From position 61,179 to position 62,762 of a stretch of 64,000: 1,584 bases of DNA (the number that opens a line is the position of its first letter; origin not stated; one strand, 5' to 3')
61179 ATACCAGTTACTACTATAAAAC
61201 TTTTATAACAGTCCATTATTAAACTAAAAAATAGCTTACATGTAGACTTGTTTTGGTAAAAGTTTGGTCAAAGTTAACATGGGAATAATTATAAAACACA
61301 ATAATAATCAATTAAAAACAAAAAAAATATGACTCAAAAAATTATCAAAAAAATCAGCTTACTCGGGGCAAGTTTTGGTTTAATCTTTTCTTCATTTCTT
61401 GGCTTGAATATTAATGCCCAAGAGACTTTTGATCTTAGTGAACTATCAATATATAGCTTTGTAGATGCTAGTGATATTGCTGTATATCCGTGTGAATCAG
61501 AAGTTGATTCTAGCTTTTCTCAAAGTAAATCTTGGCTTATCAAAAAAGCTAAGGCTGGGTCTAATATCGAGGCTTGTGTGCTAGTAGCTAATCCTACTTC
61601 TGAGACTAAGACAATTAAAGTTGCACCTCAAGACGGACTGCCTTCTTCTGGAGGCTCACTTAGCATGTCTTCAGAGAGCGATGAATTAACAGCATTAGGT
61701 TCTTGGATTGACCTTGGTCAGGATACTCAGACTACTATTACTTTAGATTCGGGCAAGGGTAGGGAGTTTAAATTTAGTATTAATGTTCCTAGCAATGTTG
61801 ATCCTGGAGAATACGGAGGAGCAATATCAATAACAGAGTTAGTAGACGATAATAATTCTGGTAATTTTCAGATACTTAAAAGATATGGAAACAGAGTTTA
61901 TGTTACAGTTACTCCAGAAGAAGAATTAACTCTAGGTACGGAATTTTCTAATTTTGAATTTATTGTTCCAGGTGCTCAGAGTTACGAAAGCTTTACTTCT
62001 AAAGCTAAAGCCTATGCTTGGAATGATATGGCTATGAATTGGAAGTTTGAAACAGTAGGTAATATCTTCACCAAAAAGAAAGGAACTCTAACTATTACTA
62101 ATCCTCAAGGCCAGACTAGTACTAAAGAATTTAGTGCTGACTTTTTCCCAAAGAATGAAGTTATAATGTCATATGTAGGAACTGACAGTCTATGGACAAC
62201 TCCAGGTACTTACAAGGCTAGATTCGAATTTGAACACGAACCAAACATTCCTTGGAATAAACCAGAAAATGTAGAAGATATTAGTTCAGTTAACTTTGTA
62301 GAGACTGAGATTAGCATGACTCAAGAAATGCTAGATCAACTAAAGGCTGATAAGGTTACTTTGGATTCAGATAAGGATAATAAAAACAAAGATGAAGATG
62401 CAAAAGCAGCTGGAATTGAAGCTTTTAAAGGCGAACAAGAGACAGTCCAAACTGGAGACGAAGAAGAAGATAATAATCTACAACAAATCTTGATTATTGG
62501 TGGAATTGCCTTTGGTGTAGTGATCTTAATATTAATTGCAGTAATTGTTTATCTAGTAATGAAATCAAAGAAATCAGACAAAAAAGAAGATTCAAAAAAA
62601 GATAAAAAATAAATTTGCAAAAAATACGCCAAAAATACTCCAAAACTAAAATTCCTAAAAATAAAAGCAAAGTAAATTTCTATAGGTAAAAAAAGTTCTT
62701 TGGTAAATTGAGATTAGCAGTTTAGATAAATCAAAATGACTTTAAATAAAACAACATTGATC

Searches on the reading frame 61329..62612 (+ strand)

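Call 37: search_protein_families(library=pfam, proteins=[window:61329-62612:+], max_evalue=0.001)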
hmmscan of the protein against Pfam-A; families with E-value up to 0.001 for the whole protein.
window:61329-62612:+ (427 aa): 4 families
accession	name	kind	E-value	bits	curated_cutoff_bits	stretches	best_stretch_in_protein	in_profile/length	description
PF10661.14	EssA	-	3.4e-07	30.7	24.1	1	327-413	60-146/147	WXG100 protein secretion system (Wss), protein EssA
PF06030.18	WxLIP_PGBD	-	7.3e-06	26.5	27.3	1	66-169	15-120/121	WxL Interacting Protein, peptidoglycan binding domain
PF06024.17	Orf78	-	5.3e-05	23.9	29.4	1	349-420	25-95/101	Orf78 (ac78)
PF02009.21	RIFIN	-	0.00067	20.1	32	1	253-419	169-315/327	Rifin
